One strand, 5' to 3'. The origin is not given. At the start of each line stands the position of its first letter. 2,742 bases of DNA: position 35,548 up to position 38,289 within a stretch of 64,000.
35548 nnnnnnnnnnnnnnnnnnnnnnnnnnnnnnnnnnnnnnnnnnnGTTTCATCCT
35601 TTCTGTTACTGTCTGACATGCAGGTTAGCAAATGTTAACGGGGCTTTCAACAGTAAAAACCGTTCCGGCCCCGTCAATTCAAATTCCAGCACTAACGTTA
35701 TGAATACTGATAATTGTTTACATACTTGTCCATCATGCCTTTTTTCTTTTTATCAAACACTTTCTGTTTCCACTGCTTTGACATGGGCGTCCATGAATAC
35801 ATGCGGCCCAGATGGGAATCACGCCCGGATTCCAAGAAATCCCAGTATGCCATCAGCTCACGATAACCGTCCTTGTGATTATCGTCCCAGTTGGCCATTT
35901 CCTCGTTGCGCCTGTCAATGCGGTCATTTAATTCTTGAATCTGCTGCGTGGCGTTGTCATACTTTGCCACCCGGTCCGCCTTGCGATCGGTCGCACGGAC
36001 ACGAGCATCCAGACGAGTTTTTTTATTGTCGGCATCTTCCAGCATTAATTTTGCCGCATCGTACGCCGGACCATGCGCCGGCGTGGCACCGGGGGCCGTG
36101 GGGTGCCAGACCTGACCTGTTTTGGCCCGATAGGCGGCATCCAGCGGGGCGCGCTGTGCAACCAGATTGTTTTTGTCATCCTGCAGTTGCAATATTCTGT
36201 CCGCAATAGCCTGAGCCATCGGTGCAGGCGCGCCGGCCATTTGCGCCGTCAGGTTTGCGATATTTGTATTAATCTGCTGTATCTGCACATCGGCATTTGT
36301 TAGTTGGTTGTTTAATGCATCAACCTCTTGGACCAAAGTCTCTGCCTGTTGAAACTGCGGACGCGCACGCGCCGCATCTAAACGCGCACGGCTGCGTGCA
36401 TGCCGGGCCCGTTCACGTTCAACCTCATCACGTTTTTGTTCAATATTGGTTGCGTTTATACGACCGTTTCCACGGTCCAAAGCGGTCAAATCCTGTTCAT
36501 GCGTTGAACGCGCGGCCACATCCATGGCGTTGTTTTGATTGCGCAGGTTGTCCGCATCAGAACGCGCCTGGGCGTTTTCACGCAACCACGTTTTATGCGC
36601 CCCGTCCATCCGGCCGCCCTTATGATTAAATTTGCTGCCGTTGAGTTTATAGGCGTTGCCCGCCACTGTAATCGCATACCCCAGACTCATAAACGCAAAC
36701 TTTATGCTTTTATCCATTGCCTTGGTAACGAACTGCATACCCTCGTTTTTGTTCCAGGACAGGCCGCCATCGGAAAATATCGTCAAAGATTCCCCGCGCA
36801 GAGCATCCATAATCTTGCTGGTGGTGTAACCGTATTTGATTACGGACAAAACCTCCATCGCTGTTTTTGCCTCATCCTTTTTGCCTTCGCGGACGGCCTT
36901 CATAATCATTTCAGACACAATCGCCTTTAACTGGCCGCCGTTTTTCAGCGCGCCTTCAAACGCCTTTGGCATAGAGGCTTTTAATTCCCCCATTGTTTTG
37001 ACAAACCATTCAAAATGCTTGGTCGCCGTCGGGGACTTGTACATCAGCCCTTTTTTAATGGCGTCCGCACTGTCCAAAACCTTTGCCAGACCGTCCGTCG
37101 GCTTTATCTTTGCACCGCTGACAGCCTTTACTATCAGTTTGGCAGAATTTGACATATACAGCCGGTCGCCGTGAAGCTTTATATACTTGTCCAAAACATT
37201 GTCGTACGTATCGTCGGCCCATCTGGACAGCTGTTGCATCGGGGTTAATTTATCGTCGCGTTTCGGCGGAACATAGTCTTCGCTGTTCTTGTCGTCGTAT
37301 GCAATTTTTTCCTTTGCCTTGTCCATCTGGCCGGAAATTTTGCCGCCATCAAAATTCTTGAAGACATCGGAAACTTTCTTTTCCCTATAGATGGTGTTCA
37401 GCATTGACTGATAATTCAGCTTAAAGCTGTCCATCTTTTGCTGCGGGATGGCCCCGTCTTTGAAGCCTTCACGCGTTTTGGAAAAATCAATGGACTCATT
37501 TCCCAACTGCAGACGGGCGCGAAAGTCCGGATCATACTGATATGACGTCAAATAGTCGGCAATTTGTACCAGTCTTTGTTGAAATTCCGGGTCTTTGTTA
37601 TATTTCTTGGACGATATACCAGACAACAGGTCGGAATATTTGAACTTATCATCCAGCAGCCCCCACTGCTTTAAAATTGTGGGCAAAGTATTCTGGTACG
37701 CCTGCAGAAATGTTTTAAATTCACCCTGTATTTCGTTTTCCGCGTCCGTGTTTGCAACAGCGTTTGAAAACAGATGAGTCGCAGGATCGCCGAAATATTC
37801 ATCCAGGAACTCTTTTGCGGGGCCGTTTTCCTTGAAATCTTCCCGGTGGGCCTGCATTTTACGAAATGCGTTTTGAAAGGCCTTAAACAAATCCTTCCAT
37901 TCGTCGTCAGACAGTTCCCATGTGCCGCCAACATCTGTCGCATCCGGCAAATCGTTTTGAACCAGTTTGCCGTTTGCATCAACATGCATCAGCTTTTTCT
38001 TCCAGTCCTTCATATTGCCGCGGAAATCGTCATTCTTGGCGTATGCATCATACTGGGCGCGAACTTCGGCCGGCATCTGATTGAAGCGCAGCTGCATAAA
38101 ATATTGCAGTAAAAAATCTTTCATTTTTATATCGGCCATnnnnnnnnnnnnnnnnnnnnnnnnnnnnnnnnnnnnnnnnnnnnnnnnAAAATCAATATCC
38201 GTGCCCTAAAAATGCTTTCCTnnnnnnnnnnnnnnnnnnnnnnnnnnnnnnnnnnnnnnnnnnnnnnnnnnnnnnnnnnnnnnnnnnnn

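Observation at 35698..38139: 813-aa ORFan with long C-terminal coiled-coil and strong RBS: candidate secreted effector or cytoskeleton-like protein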

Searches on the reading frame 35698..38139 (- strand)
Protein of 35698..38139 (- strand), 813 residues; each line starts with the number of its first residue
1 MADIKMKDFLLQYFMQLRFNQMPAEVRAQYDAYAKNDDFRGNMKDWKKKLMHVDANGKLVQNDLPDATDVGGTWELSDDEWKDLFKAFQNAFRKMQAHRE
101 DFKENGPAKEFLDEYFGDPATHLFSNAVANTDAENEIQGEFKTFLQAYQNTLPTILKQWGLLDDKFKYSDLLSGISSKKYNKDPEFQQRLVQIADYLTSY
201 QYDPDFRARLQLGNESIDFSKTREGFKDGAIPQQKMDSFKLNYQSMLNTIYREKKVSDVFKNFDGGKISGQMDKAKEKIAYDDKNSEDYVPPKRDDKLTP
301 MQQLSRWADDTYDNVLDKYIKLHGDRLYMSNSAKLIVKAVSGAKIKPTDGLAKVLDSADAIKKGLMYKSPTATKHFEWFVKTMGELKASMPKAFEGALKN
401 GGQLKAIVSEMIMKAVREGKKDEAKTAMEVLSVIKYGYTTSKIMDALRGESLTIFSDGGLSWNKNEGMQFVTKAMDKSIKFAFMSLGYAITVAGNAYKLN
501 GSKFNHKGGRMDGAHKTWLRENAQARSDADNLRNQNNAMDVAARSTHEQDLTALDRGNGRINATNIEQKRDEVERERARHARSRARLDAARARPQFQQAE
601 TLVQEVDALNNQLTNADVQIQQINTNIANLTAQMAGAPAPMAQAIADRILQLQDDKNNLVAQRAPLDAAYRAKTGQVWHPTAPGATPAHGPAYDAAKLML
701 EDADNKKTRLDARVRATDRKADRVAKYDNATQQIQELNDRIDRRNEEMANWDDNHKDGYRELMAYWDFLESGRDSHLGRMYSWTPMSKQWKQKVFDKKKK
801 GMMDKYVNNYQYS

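Call 4: search_protein_families(library=pfam, proteins=[window:35698-38139:-], max_evalue=1)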
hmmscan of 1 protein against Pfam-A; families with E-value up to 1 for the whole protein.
window:35698-38139:- (813 aa): 6 families
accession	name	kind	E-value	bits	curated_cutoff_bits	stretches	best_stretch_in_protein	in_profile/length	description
PF14362.11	DUF4407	-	0.0061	16.3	31.3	1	631-756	118-233/297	Domain of unknown function (DUF4407)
PF14587.12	Glyco_hydr_30_2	-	0.0065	16.3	27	1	439-512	77-154/364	O-Glycosyl hydrolase family 30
PF20663.3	COG4_N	-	0.024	15.1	27.3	1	696-749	21-74/107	Conserved oligomeric Golgi complex subunit 4, N-terminal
PF23203.1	KIF21A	-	0.13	12.4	28.5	1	568-633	41-105/161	KIF21A-like domain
PF13870.11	CCDC113_CCDC96_CC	-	0.14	12.3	31.6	1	705-757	20-74/177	CCDC113/CCDC96, coiled-coil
PF16326.10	ABC_tran_CTD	-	0.92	10.2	32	0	726-749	9-32/69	ABC transporter C-terminal domain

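Call 5: search_protein_families(library=ncbifam, proteins=[window:35698-38139:-], max_evalue=1)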
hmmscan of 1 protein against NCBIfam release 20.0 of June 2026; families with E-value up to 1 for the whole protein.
window:35698-38139:- (813 aa): 4 families
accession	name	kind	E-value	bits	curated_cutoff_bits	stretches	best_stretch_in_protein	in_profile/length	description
NF002572.0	PRK02224.1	equivalog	5.9e-05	21.5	1087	1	525-753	290-523/888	DNA double-strand break repair ATPase Rad50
NF047515.1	SpiroCoCo_C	equivalog_domain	0.00094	18.4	125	2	691-749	28-86/313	SpiroCoCo family coiled-coil protein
NF045487.1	ASRP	equivalog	0.02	13.5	300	1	564-667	163-269/593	archaea-specific SMC-related protein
TIGR02169.1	SMC_prok_A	equivalog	0.27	8.8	729.4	0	521-742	753-969/1165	chromosome segregation protein SMC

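Call 6: find_homologous_proteins(query=window:35698-38139:-, max_evalue=0.001)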
Query window:35698-38139:- (813 aa): 719 proteins with E <= 0.001 among 8000 candidates; the best 120 are listed.
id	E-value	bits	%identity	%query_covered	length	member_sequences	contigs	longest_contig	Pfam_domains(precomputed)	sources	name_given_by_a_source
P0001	0.0e+0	1837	100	100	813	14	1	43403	-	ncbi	-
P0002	8.9e-283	958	56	100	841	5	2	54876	-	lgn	-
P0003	3.0e-262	891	53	100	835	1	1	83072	-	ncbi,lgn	-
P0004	1.4e-249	849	51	98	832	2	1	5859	-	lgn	-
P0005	4.8e-249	847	52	100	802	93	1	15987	-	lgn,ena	-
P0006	4.3e-245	834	51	100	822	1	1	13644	-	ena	-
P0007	6.6e-245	833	52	100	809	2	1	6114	-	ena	-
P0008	6.9e-245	833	52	100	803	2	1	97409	-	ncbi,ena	-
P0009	1.8e-244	832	51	100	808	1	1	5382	-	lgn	-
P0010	3.1e-244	831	51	100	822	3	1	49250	-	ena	-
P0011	3.4e-243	828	51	99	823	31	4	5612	-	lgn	-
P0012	6.4e-243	827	51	100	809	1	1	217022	-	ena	-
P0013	4.2e-242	824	51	100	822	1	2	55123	-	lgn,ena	-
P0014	1.8e-241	822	51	100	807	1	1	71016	-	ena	-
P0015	2.1e-241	822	50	100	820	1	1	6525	-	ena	-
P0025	2.4e-239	815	51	98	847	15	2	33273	-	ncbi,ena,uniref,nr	ncbi:MAG: hypothetical protein IAC69_00925 [Proteobacteria bacterium]|uniref:Uncharacterized protein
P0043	1.2e-234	799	50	100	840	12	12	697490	-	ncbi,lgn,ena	-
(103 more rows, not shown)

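Call 8: list_cluster_members(proteins=[P0001, P0025, P0043])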
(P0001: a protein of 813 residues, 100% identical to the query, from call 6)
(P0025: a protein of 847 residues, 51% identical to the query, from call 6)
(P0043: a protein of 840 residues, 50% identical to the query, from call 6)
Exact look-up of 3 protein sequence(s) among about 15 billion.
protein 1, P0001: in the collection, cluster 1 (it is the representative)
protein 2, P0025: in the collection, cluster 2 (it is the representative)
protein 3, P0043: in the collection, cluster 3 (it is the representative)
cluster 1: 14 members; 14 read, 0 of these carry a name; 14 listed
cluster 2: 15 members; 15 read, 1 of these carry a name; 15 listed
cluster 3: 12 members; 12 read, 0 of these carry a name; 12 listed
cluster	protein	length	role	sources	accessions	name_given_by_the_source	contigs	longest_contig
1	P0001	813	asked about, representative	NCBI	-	-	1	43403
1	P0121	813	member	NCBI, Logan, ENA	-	-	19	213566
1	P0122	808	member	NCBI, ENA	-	-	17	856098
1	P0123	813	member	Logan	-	-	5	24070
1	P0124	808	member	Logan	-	-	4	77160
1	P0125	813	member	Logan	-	-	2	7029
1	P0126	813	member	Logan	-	-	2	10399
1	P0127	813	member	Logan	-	-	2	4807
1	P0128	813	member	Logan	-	-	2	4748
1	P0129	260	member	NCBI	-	-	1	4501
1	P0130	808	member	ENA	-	-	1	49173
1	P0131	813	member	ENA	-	-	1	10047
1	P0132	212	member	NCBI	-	-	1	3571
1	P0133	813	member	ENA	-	-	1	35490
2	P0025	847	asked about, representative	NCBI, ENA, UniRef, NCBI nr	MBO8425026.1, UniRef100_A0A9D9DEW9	MAG: hypothetical protein IAC69_00925 [Proteobacteria bacterium] | Uncharacterized protein n=1 Tax=Candidatus Enterousia avistercoris TaxID=2840788 ... | hypothetical protein [Candidatus Enterousia avistercoris]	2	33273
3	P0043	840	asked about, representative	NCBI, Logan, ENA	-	-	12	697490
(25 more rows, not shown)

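Call 9: find_related_loci(query=window:35698-38139:-, collection=genome_contigs, flank=6000)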
Query window:35698-38139:- (813 aa) in genome_contigs; peptide patterns used: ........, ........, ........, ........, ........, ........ (x = any residue, [..] = any of these).
149 stretches matched a pattern; 17 encode a relative of the query (tblastn E <= 1e-3); 17 distinct loci.
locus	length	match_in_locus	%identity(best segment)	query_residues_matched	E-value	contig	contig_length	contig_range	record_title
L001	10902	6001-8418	51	1-797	0e+0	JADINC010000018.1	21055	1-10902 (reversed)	MAG: Candidatus Enterousia avistercoris isolate 8207 D5M67__C78136_L21055_SRR9113728, whole genome shotgun sequence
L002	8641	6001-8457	50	1-810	0e+0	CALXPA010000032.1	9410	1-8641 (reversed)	MAG: uncultured Alphaproteobacteria bacterium isolate BRZ_SB__bin57 genome assembly, contig: BRZ_SB__NODE_12569_length_9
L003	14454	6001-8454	49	1-810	0e+0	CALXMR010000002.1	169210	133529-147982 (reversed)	MAG: uncultured Alphaproteobacteria bacterium isolate BRZ_MA__bin39 genome assembly, contig: BRZ_MA__NODE_102_length_169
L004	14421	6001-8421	50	1-810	0e+0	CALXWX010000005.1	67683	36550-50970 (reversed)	MAG: uncultured Alphaproteobacteria bacterium isolate BRZ_EC__bin9 genome assembly, contig: BRZ_EC__NODE_818_length_6768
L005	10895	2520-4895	46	1-812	0e+0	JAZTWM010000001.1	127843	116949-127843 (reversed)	MAG: Candidatus Enterousia sp. isolate T1900045333_YK20190022.MAGScoT_cleanbin_000042 SGB_6555_k141_889536, whole genome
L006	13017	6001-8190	57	6-810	0e+0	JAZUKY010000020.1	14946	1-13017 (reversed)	MAG: Candidatus Enterousia sp. isolate T1900045247_TH20190017.MAGScoT_cleanbin_000110 SGB_5674_k141_1642553, whole genom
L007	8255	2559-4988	42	1-812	0e+0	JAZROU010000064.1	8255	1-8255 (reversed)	MAG: Candidatus Enterousia sp. isolate T1900045388_YK20190078.MAGScoT_cleanbin_000020 SGB_6918_k141_149117, whole genome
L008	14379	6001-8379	46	1-813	0e+0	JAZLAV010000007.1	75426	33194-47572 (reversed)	MAG: Candidatus Enterousia sp. isolate T1900045072_TC20190066.MAGScoT_cleanbin_000021 SGB_4619_k141_3627785, whole genom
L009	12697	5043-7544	40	4-798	1e-166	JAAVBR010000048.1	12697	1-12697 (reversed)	MAG: bacterium isolate Mgla_MAG_4-bin_5 c_000000169837, whole genome shotgun sequence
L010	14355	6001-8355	37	1-810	9e-155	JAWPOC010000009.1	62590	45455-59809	MAG: Alphaproteobacteria bacterium isolate KA0024-133 k141_1624916, whole genome shotgun sequence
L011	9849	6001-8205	44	5-810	5e-154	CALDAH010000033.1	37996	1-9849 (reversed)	MAG TPA_asm: uncultured Alphaproteobacteria bacterium isolate SRR4116664_bin.35_CONCOCT_v1.1_MAG genome assembly, contig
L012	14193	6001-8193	38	4-783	3e-145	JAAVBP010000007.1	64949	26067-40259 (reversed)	MAG: bacterium isolate Mgla_MAG_35-bin_11 c_000000034706, whole genome shotgun sequence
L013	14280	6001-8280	46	4-809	2e-137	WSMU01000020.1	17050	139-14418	MAG: Alphaproteobacteria bacterium isolate RACS_032 NODE_1090_length_17050_cov_15.967478, whole genome shotgun sequence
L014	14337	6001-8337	36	6-806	1e-133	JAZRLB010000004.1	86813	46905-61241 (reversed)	MAG: Candidatus Enterousia sp. isolate T1900045443_YK20190134.MAGScoT_cleanbin_000013 SGB_7129_k141_3485016, whole genom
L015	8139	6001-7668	40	5-541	2e-114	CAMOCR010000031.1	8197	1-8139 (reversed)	MAG: uncultured Alphaproteobacteria bacterium isolate SRR873604_bin.19_metaWRAP_v1.3_MAG genome assembly, contig: NODE_2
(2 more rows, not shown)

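Call 15: search_solved_structures(query=A1, max_evalue=1)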
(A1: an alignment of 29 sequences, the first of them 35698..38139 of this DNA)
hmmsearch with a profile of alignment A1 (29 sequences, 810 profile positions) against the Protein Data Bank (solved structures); distinct sequences matched with E-value up to 1: 12.
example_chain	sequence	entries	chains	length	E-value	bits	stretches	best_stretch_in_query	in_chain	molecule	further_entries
9y5f_B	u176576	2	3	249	0.0046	18.6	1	549-747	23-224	sc-t-SNARE-5.s.8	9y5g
5app_A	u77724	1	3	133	0.16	13.5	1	605-723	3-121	General control protein GCN4,GENERAL CONTROL PROTEIN GCN4, OUTER MEMBRANE PROTEIN 100,Gene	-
8qox_B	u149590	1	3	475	0.17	13.5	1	579-675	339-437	Conserved membrane protein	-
5nnv_A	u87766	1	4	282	0.24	12.9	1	524-741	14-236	Chromosome partition protein Smc,Chromosome partition protein Smc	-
9y5h_B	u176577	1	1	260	0.25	12.9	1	547-747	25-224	sc-t-SNARE-diff-#3.3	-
6fia_A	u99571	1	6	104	0.27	12.8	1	564-633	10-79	LINE-1 retrotransposable element ORF1 protein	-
6nim_A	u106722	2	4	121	0.31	12.6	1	164-211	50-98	Bromodomain factor 2 protein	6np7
2xzr_A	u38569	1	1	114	0.39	12.3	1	598-693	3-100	IMMUNOGLOBULIN-BINDING PROTEIN EIBD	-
4qkv_A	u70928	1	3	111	0.71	11.4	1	552-629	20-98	Polymerase I and transcript release factor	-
9egn_A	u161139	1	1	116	0.81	11.2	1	552-629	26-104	Caveolae-associated protein 1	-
7x5e_A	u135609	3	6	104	0.93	11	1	549-639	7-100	Transcription factor MafG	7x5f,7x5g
8j07_j3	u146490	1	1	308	0.99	10.9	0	511-708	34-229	Cilia- and flagella-associated protein 73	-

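Call 19: search_protein_families(library=phrogs, proteins=[window:35698-38139:-], max_evalue=0.1)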
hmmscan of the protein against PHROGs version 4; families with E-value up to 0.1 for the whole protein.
window:35698-38139:- (813 aa): 1 family
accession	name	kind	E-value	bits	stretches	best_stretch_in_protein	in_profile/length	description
phrog_6094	-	unknown function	0.00017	22.4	1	567-633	13-58/142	-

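Call 31: predict_structure(alignment_id=A1)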
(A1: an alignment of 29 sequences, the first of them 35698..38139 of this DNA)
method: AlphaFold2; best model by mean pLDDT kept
length: 813 residues; sequences in the alignment: 29
mean_pLDDT: 75.3   pTM: 0.37
mean pLDDT of the five models: 75.3, 73.9, 70.5, 69.9, 65.9
residues with pLDDT >= 90: 290; 70-90: 272; 50-70: 135; < 50: 116
segments of 3 or more residues with pLDDT < 50: 293-324, 437-508, 772-777, 811-813
pLDDT, mean of each block of 10 residues (from residue 1): 82 91 79 68 74 80 86 86 91 89 93 89 81 91 92 90 89 91 83 91 84 81 72 88 94 94 93 88 68 44 35 31 49 65 59 76 60 78 77 60 67 77 74 52 26 25 29 28 25 23 43 72 83 92 94 89 94 96 94 94 94 93 93 84 90 93 93 88 74 92 94 95 95 94 87 71 67 48 56 65 61 34
secondary structure, 60 per line:
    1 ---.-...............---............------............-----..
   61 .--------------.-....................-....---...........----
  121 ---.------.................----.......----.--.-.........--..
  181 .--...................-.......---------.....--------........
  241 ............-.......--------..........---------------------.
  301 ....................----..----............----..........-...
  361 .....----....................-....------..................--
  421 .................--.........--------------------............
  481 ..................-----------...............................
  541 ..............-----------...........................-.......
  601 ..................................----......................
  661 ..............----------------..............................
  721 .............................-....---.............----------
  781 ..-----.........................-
elements in order (helices of 4 or more, strands of 3 or more residues): H6-20 H24-35 H42-50 E51-53 E59-61 H78-97 H99-102 H106-115 H131-147 H152-158 H168-176 H184-202 H204-210 H220-224 H233-252 H254-260 H269-278 H300-320 H331-342 H347-356 H358-365 H370-389 H391-394 H401-418 H421-437 H440-448 H469-498 H510-554 H566-592 H594-634 H639-674 H691-749 H751-754 H758-770 H788-812
